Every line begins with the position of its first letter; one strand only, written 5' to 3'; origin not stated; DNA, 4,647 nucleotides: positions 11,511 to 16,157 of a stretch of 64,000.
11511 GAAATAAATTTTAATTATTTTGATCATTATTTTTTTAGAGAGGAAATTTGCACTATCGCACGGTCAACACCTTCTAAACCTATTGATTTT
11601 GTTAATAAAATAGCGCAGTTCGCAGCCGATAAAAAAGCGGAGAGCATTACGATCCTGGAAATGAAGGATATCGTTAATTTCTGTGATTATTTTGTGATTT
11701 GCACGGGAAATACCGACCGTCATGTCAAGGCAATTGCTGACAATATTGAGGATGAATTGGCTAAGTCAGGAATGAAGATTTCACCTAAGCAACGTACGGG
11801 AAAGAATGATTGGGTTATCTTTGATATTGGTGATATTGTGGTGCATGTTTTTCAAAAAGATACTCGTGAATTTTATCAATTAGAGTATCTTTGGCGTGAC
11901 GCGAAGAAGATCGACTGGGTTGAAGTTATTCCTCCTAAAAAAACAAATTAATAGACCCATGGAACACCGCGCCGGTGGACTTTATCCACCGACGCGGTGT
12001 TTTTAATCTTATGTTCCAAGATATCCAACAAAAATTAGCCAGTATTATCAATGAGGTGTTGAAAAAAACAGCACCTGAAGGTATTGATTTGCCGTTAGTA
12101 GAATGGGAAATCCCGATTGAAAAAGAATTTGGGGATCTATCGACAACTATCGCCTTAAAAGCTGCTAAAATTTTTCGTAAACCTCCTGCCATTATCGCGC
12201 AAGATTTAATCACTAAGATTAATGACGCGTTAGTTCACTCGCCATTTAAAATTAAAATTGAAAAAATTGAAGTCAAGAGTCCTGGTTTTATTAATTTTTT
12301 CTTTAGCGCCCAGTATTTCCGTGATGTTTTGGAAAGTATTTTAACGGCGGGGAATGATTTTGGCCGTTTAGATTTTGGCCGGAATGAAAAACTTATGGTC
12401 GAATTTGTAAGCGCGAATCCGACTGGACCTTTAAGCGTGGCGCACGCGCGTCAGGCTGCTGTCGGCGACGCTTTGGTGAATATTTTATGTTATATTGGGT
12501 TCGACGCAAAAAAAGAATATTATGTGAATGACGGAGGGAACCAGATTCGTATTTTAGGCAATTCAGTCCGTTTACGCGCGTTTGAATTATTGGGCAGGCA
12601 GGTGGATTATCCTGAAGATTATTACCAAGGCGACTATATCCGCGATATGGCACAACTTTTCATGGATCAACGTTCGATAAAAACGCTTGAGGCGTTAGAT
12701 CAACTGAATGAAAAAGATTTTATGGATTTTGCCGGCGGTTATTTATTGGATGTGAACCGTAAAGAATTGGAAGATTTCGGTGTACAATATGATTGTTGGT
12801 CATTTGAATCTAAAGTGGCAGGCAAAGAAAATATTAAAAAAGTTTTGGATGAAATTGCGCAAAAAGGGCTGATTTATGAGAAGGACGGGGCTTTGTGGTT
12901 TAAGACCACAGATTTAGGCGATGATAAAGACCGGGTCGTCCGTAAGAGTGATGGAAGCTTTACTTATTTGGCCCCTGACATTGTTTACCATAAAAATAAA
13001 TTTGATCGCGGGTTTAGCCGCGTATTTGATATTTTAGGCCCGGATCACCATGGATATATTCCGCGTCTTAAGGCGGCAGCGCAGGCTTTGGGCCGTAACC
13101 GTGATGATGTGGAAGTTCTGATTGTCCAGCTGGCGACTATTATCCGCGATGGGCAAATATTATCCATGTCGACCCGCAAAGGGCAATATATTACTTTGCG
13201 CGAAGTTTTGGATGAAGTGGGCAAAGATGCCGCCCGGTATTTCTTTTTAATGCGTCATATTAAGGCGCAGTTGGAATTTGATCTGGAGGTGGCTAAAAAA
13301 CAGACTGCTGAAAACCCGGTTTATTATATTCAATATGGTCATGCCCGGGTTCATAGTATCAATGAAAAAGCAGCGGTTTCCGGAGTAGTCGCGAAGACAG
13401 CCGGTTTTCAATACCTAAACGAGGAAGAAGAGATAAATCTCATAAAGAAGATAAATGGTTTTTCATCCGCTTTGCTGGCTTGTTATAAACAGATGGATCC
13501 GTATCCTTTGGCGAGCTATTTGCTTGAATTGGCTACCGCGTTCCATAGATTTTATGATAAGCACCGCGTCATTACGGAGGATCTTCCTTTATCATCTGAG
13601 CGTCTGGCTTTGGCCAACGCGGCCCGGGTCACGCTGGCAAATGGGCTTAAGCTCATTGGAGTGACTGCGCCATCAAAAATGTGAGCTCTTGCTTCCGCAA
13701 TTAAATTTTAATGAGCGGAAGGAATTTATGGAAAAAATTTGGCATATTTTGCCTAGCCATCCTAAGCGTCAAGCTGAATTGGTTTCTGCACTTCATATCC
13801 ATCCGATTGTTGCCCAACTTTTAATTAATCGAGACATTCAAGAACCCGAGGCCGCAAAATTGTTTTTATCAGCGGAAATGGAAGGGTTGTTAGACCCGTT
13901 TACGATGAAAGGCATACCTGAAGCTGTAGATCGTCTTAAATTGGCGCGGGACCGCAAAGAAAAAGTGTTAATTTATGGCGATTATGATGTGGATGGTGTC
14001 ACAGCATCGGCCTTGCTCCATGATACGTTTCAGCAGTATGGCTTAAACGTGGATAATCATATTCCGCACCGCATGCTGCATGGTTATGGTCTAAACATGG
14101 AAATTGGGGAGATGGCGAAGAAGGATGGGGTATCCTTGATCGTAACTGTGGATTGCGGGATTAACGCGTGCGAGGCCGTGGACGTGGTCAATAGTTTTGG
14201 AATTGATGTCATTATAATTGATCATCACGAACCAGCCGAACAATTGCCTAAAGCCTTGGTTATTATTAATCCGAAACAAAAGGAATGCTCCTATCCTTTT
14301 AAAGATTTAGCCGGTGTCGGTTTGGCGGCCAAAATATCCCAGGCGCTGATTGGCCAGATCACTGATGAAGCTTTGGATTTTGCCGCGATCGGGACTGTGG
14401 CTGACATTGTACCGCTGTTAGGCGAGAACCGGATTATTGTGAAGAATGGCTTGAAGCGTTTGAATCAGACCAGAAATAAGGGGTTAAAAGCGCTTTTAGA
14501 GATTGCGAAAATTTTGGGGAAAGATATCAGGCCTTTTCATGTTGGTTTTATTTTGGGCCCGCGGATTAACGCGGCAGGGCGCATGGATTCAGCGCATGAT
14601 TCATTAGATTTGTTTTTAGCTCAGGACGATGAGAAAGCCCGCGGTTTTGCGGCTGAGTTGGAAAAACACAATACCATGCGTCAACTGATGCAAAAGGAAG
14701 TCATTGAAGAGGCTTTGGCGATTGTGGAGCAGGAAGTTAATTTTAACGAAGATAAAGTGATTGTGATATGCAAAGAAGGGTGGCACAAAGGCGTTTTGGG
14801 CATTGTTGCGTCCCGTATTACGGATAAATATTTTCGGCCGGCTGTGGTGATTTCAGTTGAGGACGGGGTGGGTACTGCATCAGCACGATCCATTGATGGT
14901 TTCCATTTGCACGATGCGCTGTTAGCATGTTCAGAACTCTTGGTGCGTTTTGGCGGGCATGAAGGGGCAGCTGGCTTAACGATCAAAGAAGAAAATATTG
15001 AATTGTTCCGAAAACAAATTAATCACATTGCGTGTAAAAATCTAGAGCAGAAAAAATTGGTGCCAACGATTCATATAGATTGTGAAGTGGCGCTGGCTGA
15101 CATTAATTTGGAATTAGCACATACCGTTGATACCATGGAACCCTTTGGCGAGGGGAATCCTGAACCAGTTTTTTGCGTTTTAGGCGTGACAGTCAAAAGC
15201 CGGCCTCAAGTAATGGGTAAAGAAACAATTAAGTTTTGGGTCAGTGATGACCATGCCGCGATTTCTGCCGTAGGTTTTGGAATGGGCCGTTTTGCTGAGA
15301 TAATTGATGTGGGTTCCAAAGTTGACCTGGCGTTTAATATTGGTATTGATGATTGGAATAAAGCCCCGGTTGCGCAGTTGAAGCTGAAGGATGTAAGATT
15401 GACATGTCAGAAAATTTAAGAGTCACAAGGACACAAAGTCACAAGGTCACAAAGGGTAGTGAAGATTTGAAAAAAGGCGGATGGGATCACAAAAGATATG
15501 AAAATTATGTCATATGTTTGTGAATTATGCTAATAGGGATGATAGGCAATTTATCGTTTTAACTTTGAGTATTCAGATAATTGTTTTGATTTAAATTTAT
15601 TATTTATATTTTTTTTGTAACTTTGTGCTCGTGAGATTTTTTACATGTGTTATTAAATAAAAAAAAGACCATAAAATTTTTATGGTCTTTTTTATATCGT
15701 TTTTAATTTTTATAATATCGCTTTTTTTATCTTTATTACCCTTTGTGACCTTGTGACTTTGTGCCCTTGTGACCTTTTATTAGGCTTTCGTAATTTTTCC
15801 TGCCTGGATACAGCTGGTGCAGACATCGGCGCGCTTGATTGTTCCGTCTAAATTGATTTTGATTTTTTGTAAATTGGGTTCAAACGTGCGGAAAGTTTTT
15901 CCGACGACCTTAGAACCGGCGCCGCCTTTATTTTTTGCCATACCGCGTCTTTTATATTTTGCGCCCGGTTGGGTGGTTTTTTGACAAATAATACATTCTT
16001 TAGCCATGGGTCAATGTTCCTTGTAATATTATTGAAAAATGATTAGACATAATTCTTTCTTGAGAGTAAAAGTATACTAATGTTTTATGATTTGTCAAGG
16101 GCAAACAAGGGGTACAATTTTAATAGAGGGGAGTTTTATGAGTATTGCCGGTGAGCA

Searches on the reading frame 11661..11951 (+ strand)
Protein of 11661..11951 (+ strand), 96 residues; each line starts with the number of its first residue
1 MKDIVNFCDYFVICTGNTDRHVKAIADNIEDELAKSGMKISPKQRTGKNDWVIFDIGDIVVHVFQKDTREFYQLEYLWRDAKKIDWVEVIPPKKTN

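Call 61: search_protein_families(library=pfam, proteins=[window:11661-11951:+], max_evalue=0.00001)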
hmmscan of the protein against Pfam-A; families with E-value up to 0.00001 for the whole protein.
window:11661-11951:+ (96 aa): 1 family
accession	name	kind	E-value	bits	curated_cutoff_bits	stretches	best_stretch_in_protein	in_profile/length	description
PF02410.21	RsfS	-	5.6e-27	94.3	21.6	1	3-78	22-98/98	Ribosomal silencing factor during starvation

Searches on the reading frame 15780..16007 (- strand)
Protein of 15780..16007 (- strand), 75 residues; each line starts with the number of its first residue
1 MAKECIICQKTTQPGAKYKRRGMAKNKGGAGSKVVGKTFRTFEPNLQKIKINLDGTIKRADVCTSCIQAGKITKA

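Call 81: search_protein_families(library=pfam, proteins=[window:15780-16007:-], max_evalue=0.00001)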
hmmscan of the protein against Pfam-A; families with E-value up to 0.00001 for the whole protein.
window:15780-16007:- (75 aa): 1 family
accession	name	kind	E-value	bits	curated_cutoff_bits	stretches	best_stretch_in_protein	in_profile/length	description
PF00830.24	Ribosomal_L28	-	1.4e-09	38.2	27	1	3-69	1-56/60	Ribosomal L28 family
